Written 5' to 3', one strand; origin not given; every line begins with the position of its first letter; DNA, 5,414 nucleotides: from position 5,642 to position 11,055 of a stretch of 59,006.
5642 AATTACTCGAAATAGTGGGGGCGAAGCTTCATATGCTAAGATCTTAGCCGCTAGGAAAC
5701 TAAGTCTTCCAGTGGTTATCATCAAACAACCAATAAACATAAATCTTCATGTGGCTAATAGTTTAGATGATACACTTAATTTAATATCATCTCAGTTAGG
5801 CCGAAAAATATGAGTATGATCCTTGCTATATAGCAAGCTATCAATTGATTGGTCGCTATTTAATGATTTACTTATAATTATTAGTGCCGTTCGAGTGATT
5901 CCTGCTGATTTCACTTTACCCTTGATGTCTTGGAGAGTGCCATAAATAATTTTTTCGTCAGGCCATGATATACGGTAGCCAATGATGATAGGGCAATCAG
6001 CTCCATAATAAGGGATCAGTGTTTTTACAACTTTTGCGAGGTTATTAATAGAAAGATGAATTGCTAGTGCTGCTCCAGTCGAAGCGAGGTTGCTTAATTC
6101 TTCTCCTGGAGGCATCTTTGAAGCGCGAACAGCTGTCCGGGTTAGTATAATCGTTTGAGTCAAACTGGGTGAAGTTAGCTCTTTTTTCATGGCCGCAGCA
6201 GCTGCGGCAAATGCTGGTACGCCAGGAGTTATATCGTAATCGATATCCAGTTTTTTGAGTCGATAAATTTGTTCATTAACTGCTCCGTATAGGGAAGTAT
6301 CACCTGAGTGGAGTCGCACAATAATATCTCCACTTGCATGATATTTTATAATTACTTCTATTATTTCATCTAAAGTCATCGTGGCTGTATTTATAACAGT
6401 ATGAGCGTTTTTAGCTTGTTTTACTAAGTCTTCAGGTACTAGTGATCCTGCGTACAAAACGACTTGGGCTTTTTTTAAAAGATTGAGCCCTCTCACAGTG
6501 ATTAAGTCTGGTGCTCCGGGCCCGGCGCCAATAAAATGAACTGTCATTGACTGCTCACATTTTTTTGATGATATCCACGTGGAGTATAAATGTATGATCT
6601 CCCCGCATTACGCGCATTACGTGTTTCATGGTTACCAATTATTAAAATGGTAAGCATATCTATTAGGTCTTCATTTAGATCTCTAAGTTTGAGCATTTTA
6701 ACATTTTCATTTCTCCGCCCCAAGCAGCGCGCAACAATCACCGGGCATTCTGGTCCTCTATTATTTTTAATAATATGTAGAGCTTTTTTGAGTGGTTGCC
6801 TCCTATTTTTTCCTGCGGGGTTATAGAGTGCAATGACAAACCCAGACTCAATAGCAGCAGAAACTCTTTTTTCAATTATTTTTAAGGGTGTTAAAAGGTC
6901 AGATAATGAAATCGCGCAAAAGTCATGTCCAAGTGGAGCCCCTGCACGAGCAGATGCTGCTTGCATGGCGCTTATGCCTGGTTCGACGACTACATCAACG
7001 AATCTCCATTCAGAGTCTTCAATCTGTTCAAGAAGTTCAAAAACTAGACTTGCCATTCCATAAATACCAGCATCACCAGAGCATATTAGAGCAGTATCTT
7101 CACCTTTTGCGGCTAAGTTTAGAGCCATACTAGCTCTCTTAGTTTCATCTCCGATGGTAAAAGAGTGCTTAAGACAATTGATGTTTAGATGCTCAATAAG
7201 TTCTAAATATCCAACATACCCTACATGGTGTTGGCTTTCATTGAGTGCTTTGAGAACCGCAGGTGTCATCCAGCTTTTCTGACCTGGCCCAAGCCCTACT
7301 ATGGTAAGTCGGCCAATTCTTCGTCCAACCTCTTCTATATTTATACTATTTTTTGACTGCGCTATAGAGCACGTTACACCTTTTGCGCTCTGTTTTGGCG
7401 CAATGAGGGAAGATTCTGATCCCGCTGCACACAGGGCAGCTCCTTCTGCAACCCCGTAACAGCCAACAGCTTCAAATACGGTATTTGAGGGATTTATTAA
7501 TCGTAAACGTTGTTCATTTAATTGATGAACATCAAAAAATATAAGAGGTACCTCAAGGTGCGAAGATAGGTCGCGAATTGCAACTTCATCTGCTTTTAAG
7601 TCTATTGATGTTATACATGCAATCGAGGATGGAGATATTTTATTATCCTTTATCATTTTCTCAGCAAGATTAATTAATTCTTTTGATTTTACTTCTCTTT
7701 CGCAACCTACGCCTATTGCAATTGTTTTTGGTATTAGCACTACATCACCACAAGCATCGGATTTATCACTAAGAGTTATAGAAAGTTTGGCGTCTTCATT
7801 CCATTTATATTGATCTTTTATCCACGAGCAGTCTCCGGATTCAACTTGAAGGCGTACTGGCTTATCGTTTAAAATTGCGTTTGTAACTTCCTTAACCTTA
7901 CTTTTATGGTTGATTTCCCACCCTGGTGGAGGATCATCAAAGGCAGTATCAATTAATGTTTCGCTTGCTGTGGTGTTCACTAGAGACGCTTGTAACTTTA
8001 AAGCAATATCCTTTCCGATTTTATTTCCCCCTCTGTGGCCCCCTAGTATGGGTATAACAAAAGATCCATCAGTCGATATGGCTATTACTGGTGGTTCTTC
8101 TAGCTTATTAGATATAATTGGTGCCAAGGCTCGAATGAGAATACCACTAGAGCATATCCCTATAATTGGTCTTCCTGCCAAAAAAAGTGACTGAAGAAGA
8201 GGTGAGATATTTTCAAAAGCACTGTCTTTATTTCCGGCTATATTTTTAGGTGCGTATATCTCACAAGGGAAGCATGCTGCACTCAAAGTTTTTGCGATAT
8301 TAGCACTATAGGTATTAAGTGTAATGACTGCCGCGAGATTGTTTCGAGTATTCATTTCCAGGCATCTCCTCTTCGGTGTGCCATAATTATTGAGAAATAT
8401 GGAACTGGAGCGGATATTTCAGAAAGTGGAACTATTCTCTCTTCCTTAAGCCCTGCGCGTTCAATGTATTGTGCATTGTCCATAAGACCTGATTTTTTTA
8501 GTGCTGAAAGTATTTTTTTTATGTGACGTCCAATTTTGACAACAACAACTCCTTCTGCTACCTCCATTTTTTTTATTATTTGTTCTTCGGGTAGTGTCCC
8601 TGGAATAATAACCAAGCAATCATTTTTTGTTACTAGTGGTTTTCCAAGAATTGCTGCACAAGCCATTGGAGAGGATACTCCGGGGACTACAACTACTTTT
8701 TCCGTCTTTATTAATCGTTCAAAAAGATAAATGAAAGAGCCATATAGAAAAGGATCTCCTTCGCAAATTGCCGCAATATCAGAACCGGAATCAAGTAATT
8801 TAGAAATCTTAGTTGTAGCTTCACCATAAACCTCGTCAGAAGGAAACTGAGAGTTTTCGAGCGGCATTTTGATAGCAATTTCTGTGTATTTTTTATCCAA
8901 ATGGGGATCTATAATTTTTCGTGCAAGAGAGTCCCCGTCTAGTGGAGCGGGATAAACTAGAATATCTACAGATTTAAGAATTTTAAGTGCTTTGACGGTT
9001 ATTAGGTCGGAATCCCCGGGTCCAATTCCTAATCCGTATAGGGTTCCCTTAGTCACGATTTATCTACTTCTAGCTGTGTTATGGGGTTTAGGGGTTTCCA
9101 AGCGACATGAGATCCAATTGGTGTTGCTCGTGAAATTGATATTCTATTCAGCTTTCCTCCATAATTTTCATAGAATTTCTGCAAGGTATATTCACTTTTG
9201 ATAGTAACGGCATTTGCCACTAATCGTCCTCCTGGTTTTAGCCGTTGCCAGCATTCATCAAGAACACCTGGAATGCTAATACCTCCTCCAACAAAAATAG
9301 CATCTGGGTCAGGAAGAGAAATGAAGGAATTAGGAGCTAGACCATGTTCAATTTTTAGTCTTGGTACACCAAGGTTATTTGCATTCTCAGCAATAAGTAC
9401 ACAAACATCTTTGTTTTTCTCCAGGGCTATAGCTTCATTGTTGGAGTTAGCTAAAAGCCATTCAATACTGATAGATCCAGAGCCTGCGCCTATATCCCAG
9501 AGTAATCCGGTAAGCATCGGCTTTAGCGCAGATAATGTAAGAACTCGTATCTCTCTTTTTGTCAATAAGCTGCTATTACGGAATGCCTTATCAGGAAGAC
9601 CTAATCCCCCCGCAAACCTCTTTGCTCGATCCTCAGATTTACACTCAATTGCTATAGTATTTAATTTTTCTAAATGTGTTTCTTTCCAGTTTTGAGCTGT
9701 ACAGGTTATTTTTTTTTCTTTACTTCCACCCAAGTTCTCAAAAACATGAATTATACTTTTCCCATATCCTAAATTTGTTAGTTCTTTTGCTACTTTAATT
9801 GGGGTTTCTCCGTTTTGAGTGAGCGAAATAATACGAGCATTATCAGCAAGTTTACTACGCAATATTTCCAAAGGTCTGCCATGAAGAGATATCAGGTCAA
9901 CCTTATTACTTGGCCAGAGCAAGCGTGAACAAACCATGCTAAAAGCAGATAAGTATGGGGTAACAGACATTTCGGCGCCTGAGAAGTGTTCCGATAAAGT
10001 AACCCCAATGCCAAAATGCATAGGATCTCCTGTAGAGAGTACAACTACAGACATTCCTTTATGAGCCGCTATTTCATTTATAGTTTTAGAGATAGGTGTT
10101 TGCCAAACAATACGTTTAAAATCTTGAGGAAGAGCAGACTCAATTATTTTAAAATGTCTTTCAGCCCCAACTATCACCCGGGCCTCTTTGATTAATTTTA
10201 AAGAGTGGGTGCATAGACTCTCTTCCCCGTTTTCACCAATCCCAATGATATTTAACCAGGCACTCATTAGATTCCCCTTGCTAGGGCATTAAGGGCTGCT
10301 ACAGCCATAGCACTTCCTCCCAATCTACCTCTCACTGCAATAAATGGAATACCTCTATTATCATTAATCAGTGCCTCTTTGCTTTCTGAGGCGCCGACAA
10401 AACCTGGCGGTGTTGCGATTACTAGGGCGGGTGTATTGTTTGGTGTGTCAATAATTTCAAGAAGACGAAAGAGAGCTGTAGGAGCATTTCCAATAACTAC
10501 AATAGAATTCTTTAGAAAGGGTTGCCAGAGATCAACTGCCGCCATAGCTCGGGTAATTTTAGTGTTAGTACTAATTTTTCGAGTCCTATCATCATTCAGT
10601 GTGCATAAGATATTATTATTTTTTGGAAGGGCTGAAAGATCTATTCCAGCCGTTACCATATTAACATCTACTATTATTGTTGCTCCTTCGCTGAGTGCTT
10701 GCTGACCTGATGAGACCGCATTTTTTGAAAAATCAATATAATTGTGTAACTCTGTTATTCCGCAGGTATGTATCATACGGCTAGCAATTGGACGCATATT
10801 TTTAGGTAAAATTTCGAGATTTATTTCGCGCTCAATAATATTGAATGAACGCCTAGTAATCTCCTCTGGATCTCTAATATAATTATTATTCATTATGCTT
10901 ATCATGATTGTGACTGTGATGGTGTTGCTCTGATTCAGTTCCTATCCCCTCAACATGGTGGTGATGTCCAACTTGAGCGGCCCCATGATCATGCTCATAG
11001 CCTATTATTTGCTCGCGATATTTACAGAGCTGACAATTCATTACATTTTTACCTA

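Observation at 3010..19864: Hybrid B12 pathway: complete early-cobalt-insertion set together with late chelatase CobN/CobW, and no cobG, cobZ or cobF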

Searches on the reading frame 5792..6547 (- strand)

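Call 3: search_protein_families(library=ncbifam, proteins=[window:5792-6547:-])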
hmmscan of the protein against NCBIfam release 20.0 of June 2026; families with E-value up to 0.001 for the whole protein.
window:5792-6547:- (251 aa): 24 families
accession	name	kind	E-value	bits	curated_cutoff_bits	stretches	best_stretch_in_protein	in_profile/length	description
TIGR01465.1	cobM_cbiF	equivalog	1.6e-93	312.5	259.65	1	3-249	1-247/247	precorrin-4 C(11)-methyltransferase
NF012017.0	PRK15473.1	equivalog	2.9e-67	226.7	408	1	2-249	9-255/257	cobalt-precorrin-4 methyltransferase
NF004790.0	PRK06136.1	subfamily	4.2e-40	137.9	198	1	2-235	5-243/250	uroporphyrinogen-III C-methyltransferase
NF007922.1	PRK10637.1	equivalog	7.8e-37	127.3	400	1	3-227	219-447/450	siroheme synthase CysG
TIGR01469.1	cobA_cysG_Cterm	equivalog_domain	3.2e-36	125.3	185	1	2-229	2-234/238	uroporphyrinogen-III C-methyltransferase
NF005524.0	PRK07168.1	equivalog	5.9e-21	74.5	603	1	3-227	5-233/474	uroporphyrin-III C-methyltransferase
NF004455.0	PRK05787.1-3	equivalog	9.4e-14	51.5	258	1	2-213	2-206/221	cobalt-precorrin-7 (C(5))-methyltransferase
TIGR02467.1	CbiE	equivalog_domain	1.7e-13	50.5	92.9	1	5-210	1-193/204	precorrin-6y C5,15-methyltransferase (decarboxylating) subunit CbiE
TIGR01467.1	cobI_cbiL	equivalog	7.1e-13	48.5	163.25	2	2-34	2-34/230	precorrin-2 C(20)-methyltransferase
TIGR01466.1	cobJ_cbiH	equivalog_domain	5.7e-12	45.7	246.35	1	5-225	3-220/239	precorrin-3B C(17)-methyltransferase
NF004423.0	PRK05765.1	equivalog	4.2e-11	42.8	332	1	3-228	5-228/247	precorrin-3B C(17)-methyltransferase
NF004459.0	PRK05787.2-2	equivalog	2.2e-10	40.6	298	1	1-209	2-197/210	cobalt-precorrin-7 (C(5))-methyltransferase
NF004062.0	PRK05576.1-5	equivalog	4e-09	36.2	194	1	1-133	1-142/219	cobalt-factor II C(20)-methyltransferase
NF004063.0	PRK05576.1-6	equivalog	2.7e-08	33.4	235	1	1-127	1-137/235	cobalt-factor II C(20)-methyltransferase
NF012022.0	PRK15478.1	equivalog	5.6e-08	32.5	425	1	4-120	3-119/241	precorrin-3B C(17)-methyltransferase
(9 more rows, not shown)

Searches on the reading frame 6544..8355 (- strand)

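Call 3: search_protein_families(library=ncbifam, proteins=[window:6544-8355:-])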
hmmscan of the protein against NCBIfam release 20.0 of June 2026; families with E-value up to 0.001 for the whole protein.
window:6544-8355:- (603 aa): 27 families (the best 25 are shown)
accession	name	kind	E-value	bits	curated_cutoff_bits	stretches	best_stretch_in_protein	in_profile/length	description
TIGR01466.1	cobJ_cbiH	equivalog_domain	1.2e-81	273.8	246.35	1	350-595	1-238/239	precorrin-3B C(17)-methyltransferase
NF004648.0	PRK05991.1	equivalog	6.3e-69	232.3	391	1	348-597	3-251/254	precorrin-3B C(17)-methyltransferase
NF004423.0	PRK05765.1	equivalog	2.4e-56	191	332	1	348-598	3-244/247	precorrin-3B C(17)-methyltransferase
NF012022.0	PRK15478.1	equivalog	1.1e-55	188.7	425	1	350-596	2-240/241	precorrin-3B C(17)-methyltransferase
NF005441.0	PRK07027.1-5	equivalog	2.5e-53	181.1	358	2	210-339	133-260/263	cobalamin biosynthesis protein CbiG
NF004466.0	PRK05788.1-4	equivalog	1e-50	172.9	326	1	9-335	4-334/335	cobalt-precorrin 5A hydrolase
NF004467.0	PRK05788.1-5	equivalog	3.7e-34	118.3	376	1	73-333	65-324/326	cobalt-precorrin 5A hydrolase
NF004464.0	PRK05788.1-2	equivalog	3.9e-33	115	489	1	8-334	6-335/343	cobalt-precorrin 5A hydrolase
NF004465.0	PRK05788.1-3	equivalog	4e-29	101.7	281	2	50-138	31-118/290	cobalt-precorrin 5A hydrolase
NF004463.0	PRK05788.1-1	equivalog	5e-28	98.3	546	2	205-330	224-346/351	cobalt-precorrin 5A hydrolase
NF005440.0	PRK07027.1-4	equivalog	1.1e-22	80.6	395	2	210-336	128-250/257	cobalamin biosynthesis protein CbiG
NF004459.0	PRK05787.2-2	equivalog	2e-14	53.8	298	1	349-573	3-209/210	cobalt-precorrin-7 (C(5))-methyltransferase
TIGR02467.1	CbiE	equivalog_domain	2.1e-14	53.4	92.9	1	352-566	1-197/204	precorrin-6y C5,15-methyltransferase (decarboxylating) subunit CbiE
TIGR01467.1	cobI_cbiL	equivalog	1.1e-10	41.3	163.25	1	408-478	80-144/230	precorrin-2 C(20)-methyltransferase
NF004457.0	PRK05787.1-5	equivalog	4.6e-10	39.1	302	1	349-563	29-230/252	cobalt-precorrin-7 (C(5))-methyltransferase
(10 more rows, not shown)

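Call 10: search_protein_families(library=pfam, proteins=[window:6544-8355:-])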
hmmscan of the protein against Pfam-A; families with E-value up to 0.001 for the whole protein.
window:6544-8355:- (603 aa): 3 families
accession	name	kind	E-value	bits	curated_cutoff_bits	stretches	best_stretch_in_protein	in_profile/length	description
PF01890.21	CbiG_C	-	2.4e-31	109.1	27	1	212-332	1-117/117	Cobalamin synthesis G C-terminus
PF00590.25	TP_methylase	-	2.3e-26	93.5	27.8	1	349-560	1-211/212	Tetrapyrrole (Corrin/Porphyrin) Methylases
PF11760.13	CbiG_N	-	2.7e-22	79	25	1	54-132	3-82/82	Cobalamin synthesis G N-terminal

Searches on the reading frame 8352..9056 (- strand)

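Call 3: search_protein_families(library=ncbifam, proteins=[window:8352-9056:-])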
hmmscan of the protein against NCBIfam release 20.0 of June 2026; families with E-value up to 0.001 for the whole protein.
window:8352-9056:- (234 aa): 26 families (the best 25 are shown)
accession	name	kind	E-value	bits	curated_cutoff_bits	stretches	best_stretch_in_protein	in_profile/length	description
NF004647.0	PRK05990.1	equivalog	1.5e-61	208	271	1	2-233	4-242/245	precorrin-2 C(20)-methyltransferase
TIGR01467.1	cobI_cbiL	equivalog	6.9e-61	205.6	163.25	1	4-228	1-230/230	precorrin-2 C(20)-methyltransferase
NF004614.0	PRK05948.1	equivalog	4.9e-49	166.9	251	1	2-228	4-236/242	precorrin-2 C(20)-methyltransferase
NF004059.0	PRK05576.1-2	equivalog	6.9e-39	133.9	274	1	6-231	4-233/236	cobalt-factor II C(20)-methyltransferase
NF004061.0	PRK05576.1-4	equivalog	9e-37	126.9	265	1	3-228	2-231/237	cobalt-factor II C(20)-methyltransferase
NF004062.0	PRK05576.1-5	equivalog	4.2e-34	117.9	194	1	6-229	3-217/219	cobalt-factor II C(20)-methyltransferase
NF004058.0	PRK05576.1-1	equivalog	3.9e-33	114.8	239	1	4-228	2-220/221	cobalt-factor II C(20)-methyltransferase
TIGR01465.1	cobM_cbiF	equivalog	8.3e-15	54.8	259.65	1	9-195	4-183/247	precorrin-4 C(11)-methyltransferase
NF004423.0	PRK05765.1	equivalog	9.2e-15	54.8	332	1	3-181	2-167/247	precorrin-3B C(17)-methyltransferase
NF004060.0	PRK05576.1-3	equivalog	1.1e-13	51.4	189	1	6-228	2-201/202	cobalt-factor II C(20)-methyltransferase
TIGR01469.1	cobA_cysG_Cterm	equivalog_domain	5.4e-13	49.2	185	1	6-209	3-206/238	uroporphyrinogen-III C-methyltransferase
NF004790.0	PRK06136.1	subfamily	6.1e-13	48.9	198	1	4-209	4-209/250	uroporphyrinogen-III C-methyltransferase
NF007922.1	PRK10637.1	equivalog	2.1e-12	46.7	400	1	3-207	216-419/450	siroheme synthase CysG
NF004063.0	PRK05576.1-6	equivalog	4.3e-12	45.8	235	1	5-138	2-131/235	cobalt-factor II C(20)-methyltransferase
TIGR01466.1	cobJ_cbiH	equivalog_domain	5.7e-12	45.7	246.35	1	7-167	2-148/239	precorrin-3B C(17)-methyltransferase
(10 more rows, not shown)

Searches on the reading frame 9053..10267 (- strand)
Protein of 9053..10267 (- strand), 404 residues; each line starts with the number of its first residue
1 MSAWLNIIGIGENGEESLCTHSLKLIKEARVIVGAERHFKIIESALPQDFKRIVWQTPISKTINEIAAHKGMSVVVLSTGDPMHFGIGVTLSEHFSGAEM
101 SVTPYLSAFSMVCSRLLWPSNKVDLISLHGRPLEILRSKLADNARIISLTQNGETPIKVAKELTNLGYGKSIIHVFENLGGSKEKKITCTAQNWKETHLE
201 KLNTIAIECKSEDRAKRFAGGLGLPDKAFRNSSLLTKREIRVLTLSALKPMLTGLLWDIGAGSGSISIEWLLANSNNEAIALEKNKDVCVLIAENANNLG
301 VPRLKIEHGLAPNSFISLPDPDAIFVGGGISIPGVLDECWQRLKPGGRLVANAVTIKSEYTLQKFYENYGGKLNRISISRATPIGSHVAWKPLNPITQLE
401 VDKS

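Call 3: search_protein_families(library=ncbifam, proteins=[window:9053-10267:-])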
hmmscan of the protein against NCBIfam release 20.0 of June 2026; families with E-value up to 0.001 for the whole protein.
window:9053-10267:- (404 aa): 16 families
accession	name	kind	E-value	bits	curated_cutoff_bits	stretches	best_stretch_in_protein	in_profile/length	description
TIGR02467.1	CbiE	equivalog_domain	5.7e-45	153.3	92.9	1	7-198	1-197/204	precorrin-6y C5,15-methyltransferase (decarboxylating) subunit CbiE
NF005640.0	PRK07402.1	equivalog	1.3e-31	109.8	219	1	223-365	12-157/200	precorrin-6Y C5,15-methyltransferase subunit CbiT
TIGR02469.1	CbiT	equivalog_domain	1.3e-31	109.5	78.3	1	235-355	2-124/124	precorrin-6Y C5,15-methyltransferase (decarboxylating) subunit CbiT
NF006138.0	PRK08287.1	equivalog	2.1e-24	86.4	210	1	235-403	14-184/189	decarboxylating cobalt-precorrin-6B (C(15))-methyltransferase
NF001556.0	PRK00377.1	equivalog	1.4e-21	77.2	238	1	223-397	9-191/198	cobalt-precorrin-6Y C(15)-methyltransferase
NF004456.0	PRK05787.1-4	equivalog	1.5e-20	73.9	247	1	5-191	2-182/201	cobalt-precorrin-7 (C(5))-methyltransferase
NF004454.0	PRK05787.1-1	equivalog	1.6e-20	73.6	354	1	5-185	2-177/201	cobalt-precorrin-7 (C(5))-methyltransferase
NF004461.0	PRK05787.2-4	equivalog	5.4e-15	55.5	187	1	6-196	2-177/191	cobalt-precorrin-7 (C(5))-methyltransferase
NF004459.0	PRK05787.2-2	equivalog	1.9e-12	47.3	298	1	5-199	4-201/210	cobalt-precorrin-7 (C(5))-methyltransferase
NF004460.0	PRK05787.2-3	equivalog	2.6e-12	46.7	291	1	6-197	3-195/207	cobalt-precorrin-7 (C(5))-methyltransferase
NF004458.0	PRK05787.2-1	equivalog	6.6e-12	45.4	324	1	7-195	3-180/195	cobalt-precorrin-7 (C(5))-methyltransferase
TIGR01466.1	cobJ_cbiH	equivalog_domain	3.6e-08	33.3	246.35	1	5-139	1-144/239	precorrin-3B C(17)-methyltransferase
NF004457.0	PRK05787.1-5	equivalog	3.7e-07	29.6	302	1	6-193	31-226/252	cobalt-precorrin-7 (C(5))-methyltransferase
NF004455.0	PRK05787.1-3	equivalog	9.4e-07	28.6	258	1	5-211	3-220/221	cobalt-precorrin-7 (C(5))-methyltransferase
NF004462.0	PRK05787.2-5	equivalog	1.6e-06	27.9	360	1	5-194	22-214/228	cobalt-precorrin-7 (C(5))-methyltransferase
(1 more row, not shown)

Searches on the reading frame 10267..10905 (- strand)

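Call 3: search_protein_families(library=ncbifam, proteins=[window:10267-10905:-])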
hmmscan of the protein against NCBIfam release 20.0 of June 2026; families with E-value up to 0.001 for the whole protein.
window:10267-10905:- (212 aa): 7 families
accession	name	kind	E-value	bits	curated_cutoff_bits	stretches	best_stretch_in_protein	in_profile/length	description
NF006136.0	PRK08285.1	equivalog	1.3e-76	257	276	1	6-210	2-206/209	precorrin-8X methylmutase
NF004057.0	PRK05575.1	equivalog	3.7e-48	163.9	311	1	8-208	2-200/207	precorrin-8X methylmutase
NF004449.0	PRK05782.1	equivalog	2.9e-43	148.2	298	1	6-210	134-328/333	bifunctional sirohydrochlorin cobalt chelatase/precorrin-8X methylmutase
NF006137.0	PRK08286.1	equivalog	9.5e-42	143.1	294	1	8-208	2-206/214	cobalt-precorrin-8 methylmutase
NF004901.0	PRK06264.1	equivalog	5e-41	141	261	1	14-208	11-203/212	cobalt-precorrin-8 methylmutase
NF004620.0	PRK05954.1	equivalog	7.4e-39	133.5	264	1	15-208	7-195/205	precorrin-8X methylmutase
NF004619.0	PRK05953.1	equivalog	8.1e-29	100.6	278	1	19-208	9-193/208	precorrin-8X methylmutase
